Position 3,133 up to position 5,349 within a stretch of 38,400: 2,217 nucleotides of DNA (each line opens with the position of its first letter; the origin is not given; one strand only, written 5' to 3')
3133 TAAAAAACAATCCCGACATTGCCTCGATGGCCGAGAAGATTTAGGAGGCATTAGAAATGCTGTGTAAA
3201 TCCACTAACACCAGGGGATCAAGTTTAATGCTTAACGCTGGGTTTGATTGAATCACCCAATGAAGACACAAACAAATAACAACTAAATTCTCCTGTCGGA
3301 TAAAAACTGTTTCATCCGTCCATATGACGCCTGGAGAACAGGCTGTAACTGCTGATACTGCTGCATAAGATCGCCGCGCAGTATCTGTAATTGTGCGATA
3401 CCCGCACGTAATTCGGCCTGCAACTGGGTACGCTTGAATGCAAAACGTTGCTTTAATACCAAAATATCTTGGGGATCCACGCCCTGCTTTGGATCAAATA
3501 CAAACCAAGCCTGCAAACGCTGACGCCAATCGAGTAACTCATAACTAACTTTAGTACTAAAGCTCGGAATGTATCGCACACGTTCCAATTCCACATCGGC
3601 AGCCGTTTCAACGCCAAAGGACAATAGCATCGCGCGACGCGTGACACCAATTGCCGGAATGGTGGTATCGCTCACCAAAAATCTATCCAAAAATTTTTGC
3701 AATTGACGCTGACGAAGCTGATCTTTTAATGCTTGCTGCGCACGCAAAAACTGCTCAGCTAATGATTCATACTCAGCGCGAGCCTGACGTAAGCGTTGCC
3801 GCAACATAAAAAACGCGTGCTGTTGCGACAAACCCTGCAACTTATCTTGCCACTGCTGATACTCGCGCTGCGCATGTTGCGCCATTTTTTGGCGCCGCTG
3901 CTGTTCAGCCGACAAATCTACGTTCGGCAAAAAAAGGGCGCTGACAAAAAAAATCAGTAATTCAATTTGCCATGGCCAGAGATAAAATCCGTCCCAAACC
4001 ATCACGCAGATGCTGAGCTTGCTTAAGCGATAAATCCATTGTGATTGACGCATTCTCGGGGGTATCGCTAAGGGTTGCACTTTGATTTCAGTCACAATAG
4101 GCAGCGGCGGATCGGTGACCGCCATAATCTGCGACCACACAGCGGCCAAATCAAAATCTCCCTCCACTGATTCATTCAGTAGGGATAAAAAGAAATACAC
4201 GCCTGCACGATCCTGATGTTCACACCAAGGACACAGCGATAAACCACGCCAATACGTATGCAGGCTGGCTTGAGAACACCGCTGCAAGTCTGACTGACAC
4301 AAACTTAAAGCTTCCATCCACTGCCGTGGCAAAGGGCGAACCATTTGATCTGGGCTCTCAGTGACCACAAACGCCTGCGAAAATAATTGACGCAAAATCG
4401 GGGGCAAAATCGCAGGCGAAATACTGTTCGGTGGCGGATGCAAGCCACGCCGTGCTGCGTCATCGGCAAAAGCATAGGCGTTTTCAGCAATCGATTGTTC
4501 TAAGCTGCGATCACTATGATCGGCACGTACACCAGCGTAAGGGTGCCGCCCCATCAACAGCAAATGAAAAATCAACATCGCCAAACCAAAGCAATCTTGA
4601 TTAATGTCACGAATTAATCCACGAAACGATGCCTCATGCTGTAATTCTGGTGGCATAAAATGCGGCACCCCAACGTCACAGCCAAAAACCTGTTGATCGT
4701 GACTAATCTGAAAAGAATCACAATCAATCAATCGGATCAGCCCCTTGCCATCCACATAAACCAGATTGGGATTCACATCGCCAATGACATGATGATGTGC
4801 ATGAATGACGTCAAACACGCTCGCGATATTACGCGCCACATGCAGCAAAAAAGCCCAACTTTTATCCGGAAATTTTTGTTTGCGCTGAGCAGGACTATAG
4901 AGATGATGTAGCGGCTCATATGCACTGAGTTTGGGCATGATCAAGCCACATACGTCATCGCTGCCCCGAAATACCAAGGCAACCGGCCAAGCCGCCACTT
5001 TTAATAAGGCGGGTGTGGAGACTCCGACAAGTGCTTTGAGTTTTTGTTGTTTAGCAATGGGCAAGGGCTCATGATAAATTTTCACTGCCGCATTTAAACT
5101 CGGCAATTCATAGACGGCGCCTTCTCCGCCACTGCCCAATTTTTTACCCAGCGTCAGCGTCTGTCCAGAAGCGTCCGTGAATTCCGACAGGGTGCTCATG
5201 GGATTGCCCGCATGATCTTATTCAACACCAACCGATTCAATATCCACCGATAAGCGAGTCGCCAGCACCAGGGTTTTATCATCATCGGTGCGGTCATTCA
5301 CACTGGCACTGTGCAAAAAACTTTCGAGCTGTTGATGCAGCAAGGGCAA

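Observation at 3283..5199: YegI-like kinase carries a C-terminal tandem helix-hairpin-helix, a Cys cluster and a long hydrophobic segment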

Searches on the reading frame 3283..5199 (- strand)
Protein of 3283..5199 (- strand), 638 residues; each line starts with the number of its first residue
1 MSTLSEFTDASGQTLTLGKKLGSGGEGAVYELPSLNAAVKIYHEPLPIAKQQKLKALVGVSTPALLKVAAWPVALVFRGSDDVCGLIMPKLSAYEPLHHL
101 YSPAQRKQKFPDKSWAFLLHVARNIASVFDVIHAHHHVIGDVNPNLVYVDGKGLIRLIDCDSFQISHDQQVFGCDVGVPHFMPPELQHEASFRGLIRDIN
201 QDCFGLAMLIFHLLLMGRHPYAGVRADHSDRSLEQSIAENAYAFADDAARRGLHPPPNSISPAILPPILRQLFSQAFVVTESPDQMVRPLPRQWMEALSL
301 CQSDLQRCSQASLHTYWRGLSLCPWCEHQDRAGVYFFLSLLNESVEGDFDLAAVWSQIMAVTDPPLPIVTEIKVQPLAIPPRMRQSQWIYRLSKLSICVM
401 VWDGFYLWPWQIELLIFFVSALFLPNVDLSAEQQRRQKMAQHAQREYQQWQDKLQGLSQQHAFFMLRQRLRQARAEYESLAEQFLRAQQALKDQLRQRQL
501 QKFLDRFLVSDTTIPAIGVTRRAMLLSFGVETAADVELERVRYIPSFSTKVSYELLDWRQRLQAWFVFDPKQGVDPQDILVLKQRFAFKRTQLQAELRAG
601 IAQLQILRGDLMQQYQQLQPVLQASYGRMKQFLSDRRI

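Call 3: search_protein_families(library=pfam, proteins=[window:3283-5199:-], max_evalue=0.1)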
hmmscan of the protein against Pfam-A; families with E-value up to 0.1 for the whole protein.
window:3283-5199:- (638 aa): 2 families
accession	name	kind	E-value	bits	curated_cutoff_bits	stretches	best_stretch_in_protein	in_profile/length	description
PF00069.31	Pkinase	-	2.5e-05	24.3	31.7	1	17-229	3-205/263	Protein kinase domain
PF07200.18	Mod_r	-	0.041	14.3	30.1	1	433-508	63-133/146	Modifier of rudimentary (Mod(r)) protein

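Call 4: search_protein_families(library=ncbifam, proteins=[window:3283-5199:-], max_evalue=0.1)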
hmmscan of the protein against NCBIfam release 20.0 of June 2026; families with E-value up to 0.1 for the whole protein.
window:3283-5199:- (638 aa): 3 families
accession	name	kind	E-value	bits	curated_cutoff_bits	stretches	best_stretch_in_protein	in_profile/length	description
NF038150.1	lanthi_synth_IV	equivalog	8.4e-11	40.9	650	1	112-247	294-421/851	class IV lanthionine synthetase LanL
NF038151.1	lanthi_synth_III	equivalog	0.0019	16.6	575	1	118-224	338-432/833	class III lanthionine synthetase LanKC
NF052427.1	StpK7MSMEG_1200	equivalog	0.014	13.9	900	1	116-239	108-220/601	serine/threonine protein kinase StpK7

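Call 5: search_protein_families(library=padloc, proteins=[window:3283-5199:-], max_evalue=0.1)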
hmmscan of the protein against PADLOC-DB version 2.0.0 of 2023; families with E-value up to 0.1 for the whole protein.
window:3283-5199:- (638 aa): 9 families
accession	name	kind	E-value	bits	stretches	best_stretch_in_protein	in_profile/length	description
PDLC04053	PD-T4-6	-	5.2e-08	30.7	1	118-227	112-217/311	-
PDLC04054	PD-T4-6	-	1.8e-06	25.7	1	117-227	112-219/347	-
PDLC04047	PD-T4-6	-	8.2e-06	23.1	1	119-226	114-217/327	-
PDLC04042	PD-T4-6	-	1.1e-05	23.3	1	16-226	12-217/292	-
PDLC04043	PD-T4-6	-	0.00044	17.4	1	121-223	120-219/452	-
PDLC04039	PD-T4-6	-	0.00053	17.1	1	120-226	118-220/458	-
PDLC04064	PD-T4-6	-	0.00087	16.3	1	121-226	124-225/369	-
PDLC04138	mad6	-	0.0056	13.6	0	118-224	453-555/659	mads_6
PDLC02806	SspH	-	0.018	10.5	1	424-505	188-268/1766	SspH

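Call 6: find_homologous_proteins(query=window:3283-5199:-, max_evalue=0.001)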
Query window:3283-5199:- (638 aa): 909 proteins with E <= 0.001 among 8000 candidates; the best 120 are listed.
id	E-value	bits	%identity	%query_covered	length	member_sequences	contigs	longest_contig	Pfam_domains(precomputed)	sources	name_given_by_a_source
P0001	0.0e+0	1457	100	100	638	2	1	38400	-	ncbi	-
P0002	0.0e+0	1048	73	99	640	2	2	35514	PF00069.32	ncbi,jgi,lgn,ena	-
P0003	0.0e+0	1021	64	99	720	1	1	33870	PF00069.32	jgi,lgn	jgi:DNA-binding helix-hairpin-helix protein with protein kinase domain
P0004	1.0e-297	1007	66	69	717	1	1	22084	PF00069.32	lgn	-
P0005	1.0e-246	839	59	99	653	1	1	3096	-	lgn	-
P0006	5.5e-173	595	44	97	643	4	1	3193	PF00069.32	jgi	-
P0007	3.2e-170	586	43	96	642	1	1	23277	PF00069.32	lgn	-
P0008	3.8e-170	586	44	99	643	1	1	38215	PF00069.32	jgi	jgi:DNA-binding helix-hairpin-helix protein with protein kinase domain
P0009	2.0e-166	573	44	96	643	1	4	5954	PF00069.32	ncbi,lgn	ncbi:MAG: hypothetical protein ACSLE5_09670 [Porticoccaceae bacterium]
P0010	2.7e-165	570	43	97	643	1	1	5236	PF00069.32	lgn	-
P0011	3.1e-165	569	44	97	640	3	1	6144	-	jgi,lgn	jgi:DNA-binding helix-hairpin-helix protein with protein kinase domain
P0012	3.9e-165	569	42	100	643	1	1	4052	PF00069.32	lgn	-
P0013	2.1e-164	567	43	96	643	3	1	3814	PF00069.32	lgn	-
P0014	2.5e-164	566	43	97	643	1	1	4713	PF00069.32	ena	-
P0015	9.3e-164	565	42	99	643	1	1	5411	PF00069.32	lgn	-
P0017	2.1e-163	563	43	99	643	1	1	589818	PF00069.32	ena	-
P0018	2.9e-163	563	43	97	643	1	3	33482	PF00069.32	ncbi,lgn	-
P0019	3.1e-163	563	41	99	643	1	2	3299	PF00069.32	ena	-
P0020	6.2e-163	562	44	98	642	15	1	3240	PF00069.32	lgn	-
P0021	4.7e-162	559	43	99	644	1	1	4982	PF00069.32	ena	-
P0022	8.3e-162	558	43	99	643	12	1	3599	PF00069.32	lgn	-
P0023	1.3e-161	557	41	99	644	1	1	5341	PF00069.32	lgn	-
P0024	7.8e-161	555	43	97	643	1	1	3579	PF00069.32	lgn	-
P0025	1.1e-158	548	42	97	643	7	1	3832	PF00069.32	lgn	-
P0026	1.5e-158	547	42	99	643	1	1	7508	PF00069.32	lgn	-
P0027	2.0e-158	547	40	99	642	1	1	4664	PF00069.32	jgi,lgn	jgi:DNA-binding helix-hairpin-helix protein with protein kinase domain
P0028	3.1e-158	546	42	97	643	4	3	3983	PF00069.32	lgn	-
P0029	4.8e-158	546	41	99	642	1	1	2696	PF00069.32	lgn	-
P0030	5.8e-158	545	42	97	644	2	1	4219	PF00069.32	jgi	-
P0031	7.2e-158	545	42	97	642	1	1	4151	PF00069.32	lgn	-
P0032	7.7e-158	545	42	96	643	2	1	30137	PF00069.32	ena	-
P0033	8.3e-158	545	41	97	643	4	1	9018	PF00069.32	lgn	-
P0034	1.0e-157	545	42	97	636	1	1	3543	PF00069.32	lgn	-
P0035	2.3e-157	543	41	97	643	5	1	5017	PF00069.32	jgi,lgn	-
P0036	7.2e-157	542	41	99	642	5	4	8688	PF00069.32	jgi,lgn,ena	-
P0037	7.5e-157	542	42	97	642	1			PF00069.32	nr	nr:hypothetical protein [uncultured bacterium]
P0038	1.5e-156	541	43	100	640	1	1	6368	PF00069.32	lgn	-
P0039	3.6e-156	539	41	99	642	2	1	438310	PF00069.32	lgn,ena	-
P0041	1.1e-153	531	41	97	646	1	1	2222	PF00069.32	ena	-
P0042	1.2e-153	531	40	99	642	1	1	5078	PF00069.32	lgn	-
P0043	1.6e-153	531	41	97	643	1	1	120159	PF00069.32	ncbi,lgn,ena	-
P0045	2.3e-152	527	52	57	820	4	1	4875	PF00069.32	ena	-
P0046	2.7e-152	527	40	100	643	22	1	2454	PF00069.32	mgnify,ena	mgnify:FL=1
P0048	7.8e-152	525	41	97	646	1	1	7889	PF00069.32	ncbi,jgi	jgi:DNA-binding helix-hairpin-helix protein with protein kinase domain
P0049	1.7e-150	521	41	100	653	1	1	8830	PF00069.32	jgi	jgi:DNA-binding helix-hairpin-helix protein with protein kinase domain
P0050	2.7e-150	520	47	60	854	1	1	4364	PF00069.32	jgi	jgi:DNA-binding helix-hairpin-helix protein with protein kinase domain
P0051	7.4e-150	519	41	96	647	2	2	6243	PF00069.32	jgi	-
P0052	1.0e-149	518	40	97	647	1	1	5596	PF00069.32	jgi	jgi:DNA-binding helix-hairpin-helix protein with protein kinase domain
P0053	1.3e-149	518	41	99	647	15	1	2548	PF00069.32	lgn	-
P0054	2.7e-149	517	40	97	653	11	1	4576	PF00069.32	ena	-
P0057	7.4e-148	512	40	97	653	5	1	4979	PF00069.32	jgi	jgi:DNA-binding helix-hairpin-helix protein with protein kinase domain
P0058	2.1e-146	507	40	98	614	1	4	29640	PF00069.32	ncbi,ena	-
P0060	4.7e-146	506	51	58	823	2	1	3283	PF00069.32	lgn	-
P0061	5.4e-146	506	40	99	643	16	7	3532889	-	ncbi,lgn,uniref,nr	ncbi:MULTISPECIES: helix-hairpin-helix domain-containing protein [Ralstonia solanacearum species com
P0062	1.4e-145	505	39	97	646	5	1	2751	PF00069.32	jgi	jgi:DNA-binding helix-hairpin-helix protein with protein kinase domain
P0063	3.5e-144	500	41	97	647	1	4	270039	PF00069.32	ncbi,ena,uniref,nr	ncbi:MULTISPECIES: helix-hairpin-helix domain-containing protein [Burkholderiaceae]|uniref:Protein k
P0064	9.3e-144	498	39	99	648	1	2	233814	PF00069.32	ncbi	ncbi:MAG: hypothetical protein V4443_07285 [Pseudomonadota bacterium]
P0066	1.3e-143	498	40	98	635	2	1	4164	PF00069.32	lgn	-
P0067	1.7e-143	498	40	98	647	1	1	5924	PF00069.32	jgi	jgi:DNA-binding helix-hairpin-helix protein with protein kinase domain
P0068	2.3e-143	497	39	99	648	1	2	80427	PF00069.32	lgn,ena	-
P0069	5.4e-143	496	38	97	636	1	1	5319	PF00069.32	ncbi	ncbi:MAG: helix-hairpin-helix domain-containing protein [Runella zeae]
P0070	5.4e-143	496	39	98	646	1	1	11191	PF00069.32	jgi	jgi:DNA-binding helix-hairpin-helix protein with protein kinase domain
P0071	5.8e-143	496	40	97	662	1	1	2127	PF00069.32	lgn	-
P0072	4.1e-142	493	40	97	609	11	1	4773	PF00069.32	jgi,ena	jgi:DNA-binding helix-hairpin-helix protein with protein kinase domain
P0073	4.3e-142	493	39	98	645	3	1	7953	PF00069.32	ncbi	-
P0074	9.9e-142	492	40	94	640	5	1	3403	PF00069.32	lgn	-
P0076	2.0e-141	491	40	100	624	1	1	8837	PF00069.32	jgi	jgi:DNA-binding helix-hairpin-helix protein with protein kinase domain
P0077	2.1e-141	491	38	100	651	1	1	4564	PF00069.32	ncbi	-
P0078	5.9e-141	489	41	94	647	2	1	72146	PF00069.32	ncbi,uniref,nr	ncbi:helix-hairpin-helix domain-containing protein [Paraburkholderia tagetis]|uniref:Helix-hairpin-h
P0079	7.7e-141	489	38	96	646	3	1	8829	PF00069.32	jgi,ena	-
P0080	1.6e-140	488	39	98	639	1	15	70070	PF00069.32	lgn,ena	-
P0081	1.9e-140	488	39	100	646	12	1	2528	PF00069.32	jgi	jgi:DNA-binding helix-hairpin-helix protein with protein kinase domain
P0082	2.7e-140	487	40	98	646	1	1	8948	PF00069.32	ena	-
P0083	9.8e-140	485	39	100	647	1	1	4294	PF00069.32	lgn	-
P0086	3.7e-139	483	38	99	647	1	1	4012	PF00069.32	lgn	-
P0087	5.3e-139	483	40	97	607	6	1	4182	PF00069.32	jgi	-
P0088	6.2e-139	483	39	96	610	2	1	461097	-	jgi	jgi:DNA-binding helix-hairpin-helix protein with protein kinase domain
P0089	7.4e-139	482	39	100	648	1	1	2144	PF00069.32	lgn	-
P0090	7.8e-139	482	39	99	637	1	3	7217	PF00069.32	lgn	-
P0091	1.2e-138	482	50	57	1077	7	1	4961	PF00069.32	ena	-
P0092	2.8e-138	480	38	100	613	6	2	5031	PF00069.32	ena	-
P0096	1.0e-137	478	35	100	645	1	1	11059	PF00069.32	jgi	-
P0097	1.5e-137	478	39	99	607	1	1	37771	PF00069.32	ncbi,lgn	ncbi:MAG: hypothetical protein ABL903_11895 [Methylococcales bacterium]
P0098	1.8e-137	478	39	98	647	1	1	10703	PF00069.32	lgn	-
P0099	4.7e-137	476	38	98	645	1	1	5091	PF00069.32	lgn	-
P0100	6.2e-137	476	39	100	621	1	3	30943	PF00069.32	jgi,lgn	jgi:DNA-binding helix-hairpin-helix protein with protein kinase domain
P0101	9.4e-137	475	37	98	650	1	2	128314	PF00069.32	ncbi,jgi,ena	-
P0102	3.1e-136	474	38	97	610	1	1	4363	PF00069.32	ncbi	-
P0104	4.4e-136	473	38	99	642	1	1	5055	PF00069.32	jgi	-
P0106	7.5e-136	472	39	95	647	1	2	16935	PF00069.32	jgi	jgi:DNA-binding helix-hairpin-helix protein with protein kinase domain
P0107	1.6e-135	471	36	100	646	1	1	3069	PF00069.32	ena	-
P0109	2.4e-135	471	37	100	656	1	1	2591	PF00069.32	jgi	jgi:DNA-binding helix-hairpin-helix protein with protein kinase domain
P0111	1.0e-134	469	38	96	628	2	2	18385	PF00069.32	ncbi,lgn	-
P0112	1.6e-134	468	38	97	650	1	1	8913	PF00069.32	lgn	-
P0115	4.2e-134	467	38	98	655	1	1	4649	PF00069.32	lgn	-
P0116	2.6e-133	464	37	98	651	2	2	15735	PF00069.32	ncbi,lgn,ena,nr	ncbi:MAG: hypothetical protein KAG28_00850 [Cocleimonas sp.]|nr:hypothetical protein [Cocleimonas sp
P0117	3.0e-133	464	37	100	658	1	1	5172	PF00069.32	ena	-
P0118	2.0e-132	461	38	98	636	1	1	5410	PF00069.32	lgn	-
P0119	2.4e-132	461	36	100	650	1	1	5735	PF00069.32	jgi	jgi:DNA-binding helix-hairpin-helix protein with protein kinase domain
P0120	4.0e-132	460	36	100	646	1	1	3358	PF00069.32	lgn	-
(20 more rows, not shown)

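Call 29: predict_structure(alignment_id=A2)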
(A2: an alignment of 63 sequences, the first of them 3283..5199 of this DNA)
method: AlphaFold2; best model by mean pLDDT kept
length: 638 residues; sequences in the alignment: 63
mean_pLDDT: 92.1   pTM: 0.79
mean pLDDT of the five models: 92.1, 90.5, 89.5, 89.1, 88.8
residues with pLDDT >= 90: 488; 70-90: 134; 50-70: 14; < 50: 2
segments of 3 or more residues with pLDDT < 50: none
pLDDT, mean of each block of 10 residues (from residue 1): 78 96 93 96 95 96 97 95 95 94 90 94 98 94 90 94 92 88 90 88 96 96 91 93 96 94 97 91 80 98 94 93 93 83 66 97 95 93 88 86 85 79 76 95 98 94 97 97 94 94 95 91 93 94 89 96 96 90 88 93 97 97 97 94
secondary structure, 60 per line:
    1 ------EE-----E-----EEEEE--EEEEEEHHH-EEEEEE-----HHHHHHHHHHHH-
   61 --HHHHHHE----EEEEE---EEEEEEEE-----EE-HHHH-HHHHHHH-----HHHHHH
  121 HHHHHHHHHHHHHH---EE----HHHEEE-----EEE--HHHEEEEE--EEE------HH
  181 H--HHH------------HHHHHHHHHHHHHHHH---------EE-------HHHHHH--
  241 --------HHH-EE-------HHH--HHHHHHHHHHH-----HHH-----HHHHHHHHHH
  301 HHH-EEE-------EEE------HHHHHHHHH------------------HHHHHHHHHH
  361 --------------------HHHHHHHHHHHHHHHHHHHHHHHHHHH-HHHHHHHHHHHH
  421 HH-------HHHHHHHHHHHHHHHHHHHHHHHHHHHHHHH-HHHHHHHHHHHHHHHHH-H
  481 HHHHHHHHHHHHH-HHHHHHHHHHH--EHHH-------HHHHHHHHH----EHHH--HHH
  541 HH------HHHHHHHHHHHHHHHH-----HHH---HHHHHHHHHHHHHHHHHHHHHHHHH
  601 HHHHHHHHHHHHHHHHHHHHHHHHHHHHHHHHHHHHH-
elements in order: E20-24 E27-32 E37-42 H48-59 H63-68 E74-78 E82-89 H98-101 H103-109 H115-134 E147-149 E155-157 E163-167 E170-172 H199-214 H233-238 H267-277 H291-303 E305-307 E315-317 H324-332 H351-360 H381-407 H409-422 H430-460 H462-478 H480-493 H495-505 H519-527 H538-542 H549-564 H576-637

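Call 33: fold_search(model_id=the predicted structure, library=pdb)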
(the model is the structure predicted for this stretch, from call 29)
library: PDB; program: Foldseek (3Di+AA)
matches with E <= 10: 1992; with E <= 0.001: 1959
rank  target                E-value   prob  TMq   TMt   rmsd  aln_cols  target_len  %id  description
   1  6bab_A                1.7e-08  1.00  0.33  0.67   4.7       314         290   17  The structure of human CamKII with bound inhibitor (released 2017-11-29)
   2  6bab_C                2.8e-08  1.00  0.33  0.69   4.5       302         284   16  The structure of human CamKII with bound inhibitor (released 2017-11-29)
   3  3sxs                  3.0e-08  1.00  0.33  0.72   4.8       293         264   15  Crystal structure of BMX non-receptor tyrosine kinase complexed with PP2 (released 2011-09-21)
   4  3mfs                  4.5e-08  1.00  0.33  0.63   5.2       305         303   16  CASK-4M CaM Kinase Domain, AMPPNP (released 2010-04-28)
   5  4j96_B                5.0e-08  1.00  0.33  0.63   5.5       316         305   15  Crystal Structure of FGF Receptor 2 (FGFR2) Kinase Domain Harboring the Pathogenic Gain-of-Function K659M Mutation Ide (released 2013-08-07)
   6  8ssp_A                6.8e-08  1.00  0.30  0.65   5.8       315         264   15  AurA bound to danusertib and activating monobody Mb1 (released 2023-09-06)
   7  4j99_D                7.8e-08  1.00  0.33  0.67   4.8       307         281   16  Crystal Structure of FGF Receptor 2 (FGFR2) Kinase Domain Harboring the Gain-of-Function K659T Mutation. (released 2013-08-07)
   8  6v6q_D                7.8e-08  1.00  0.31  0.66   5.8       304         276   16  Crystal Structure of Monophosphorylated FGF Receptor 2 isoform IIIb with PTR657 (released 2020-11-11)
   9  4i20                  9.3e-08  1.00  0.32  0.66   5.7       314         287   16  Crystal structure of monomeric (V948R) primary oncogenic mutant L858R EGFR kinase domain (released 2013-01-16)
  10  8d6c_B                9.3e-08  1.00  0.31  0.64   5.0       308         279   15  Crystal Structure of Human Myt1 Kinase domain Bounded with compound 28 (released 2022-07-27)
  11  3bce_B                1.3e-07  1.00  0.32  0.65   5.2       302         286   17  Crystal structure of the ErbB4 kinase (released 2008-02-12)
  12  2qg5_D                1.5e-07  1.00  0.32  0.64   5.2       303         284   15  Cryptosporidium parvum calcium dependent protein kinase cgd7_1840 (released 2007-09-04)
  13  5vlo_A                1.5e-07  1.00  0.33  0.67   4.5       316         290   16  The structure of human CamKII with bound inhibitor (released 2017-08-23)
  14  6i99_B                1.5e-07  1.00  0.32  0.71   5.6       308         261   16  Bone Marrow Tyrosine Kinase in Chromosome X in complex with a newly designed covalent inhibitor JS24 (released 2020-05-27)
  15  5flf_A                1.5e-07  1.00  0.32  0.63   5.5       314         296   15  DISEASE LINKED MUTATION IN FGFR (released 2016-03-30)
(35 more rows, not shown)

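Call 34: find_encoding_contigs(protein=P0002, flank=8000, max_places=2)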
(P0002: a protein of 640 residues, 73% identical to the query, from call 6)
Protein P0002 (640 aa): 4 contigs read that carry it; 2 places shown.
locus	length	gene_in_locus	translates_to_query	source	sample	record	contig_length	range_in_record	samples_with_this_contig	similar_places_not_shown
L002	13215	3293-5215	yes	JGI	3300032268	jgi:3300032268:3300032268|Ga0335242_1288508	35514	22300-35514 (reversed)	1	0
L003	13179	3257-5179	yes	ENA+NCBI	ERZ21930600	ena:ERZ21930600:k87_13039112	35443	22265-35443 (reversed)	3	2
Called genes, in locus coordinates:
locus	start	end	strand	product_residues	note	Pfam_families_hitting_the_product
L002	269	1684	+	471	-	-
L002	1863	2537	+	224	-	PF00092:VWA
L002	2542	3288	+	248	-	PF13672:PP2C_2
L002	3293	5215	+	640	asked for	PF00069:Pkinase (weak)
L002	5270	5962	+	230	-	PF01863:YgjP-like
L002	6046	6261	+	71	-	PF14086:DUF4266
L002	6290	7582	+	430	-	PF12094:DUF3570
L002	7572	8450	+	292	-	PF02424:ApbE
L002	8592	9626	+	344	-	PF00768:Peptidase_S11, PF13354:Beta-lactamase2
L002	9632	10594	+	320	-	PF01210:NAD_Gly3P_dh_N, PF03807:F420_oxidored (weak), PF07479:NAD_Gly3P_dh_C, PF20618:GPD_NAD_C_bact (weak)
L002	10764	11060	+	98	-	-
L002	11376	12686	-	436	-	PF00463:ICL, PF13714:PEP_mutase, PF00463:ICL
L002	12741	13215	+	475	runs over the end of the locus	PF08245:Mur_ligase_M (weak), PF02875:Mur_ligase_C, PF27239:FOL3_C (weak)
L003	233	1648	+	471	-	-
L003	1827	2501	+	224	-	PF00092:VWA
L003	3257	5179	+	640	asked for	PF00069:Pkinase (weak)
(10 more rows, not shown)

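Call 35: find_encoding_contigs(protein=P0017, flank=8000, max_places=2)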
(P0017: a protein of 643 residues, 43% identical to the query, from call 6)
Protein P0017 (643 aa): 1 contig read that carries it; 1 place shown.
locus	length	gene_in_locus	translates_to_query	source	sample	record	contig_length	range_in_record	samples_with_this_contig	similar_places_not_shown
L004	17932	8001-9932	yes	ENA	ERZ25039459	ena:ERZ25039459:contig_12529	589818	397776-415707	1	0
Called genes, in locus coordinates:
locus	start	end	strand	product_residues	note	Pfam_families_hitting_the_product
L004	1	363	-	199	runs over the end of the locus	PF01810:LysE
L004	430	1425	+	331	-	PF16575:CLP1_P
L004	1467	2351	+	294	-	PF00582:Usp (weak)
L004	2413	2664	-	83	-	PF02416:TatA_B_E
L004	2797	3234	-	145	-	-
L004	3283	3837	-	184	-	-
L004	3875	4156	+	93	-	PF11734:TilS_C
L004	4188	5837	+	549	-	PF06418:CTP_synth_N, PF00117:GATase, PF07722:Peptidase_C26 (weak)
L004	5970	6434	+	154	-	-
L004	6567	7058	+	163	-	-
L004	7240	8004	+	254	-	PF13672:PP2C_2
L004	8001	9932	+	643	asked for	PF00069:Pkinase (weak)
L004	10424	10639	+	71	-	-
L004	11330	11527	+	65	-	PF15919:HicB_lk_antitox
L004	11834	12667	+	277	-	PF00793:DAHP_synth_1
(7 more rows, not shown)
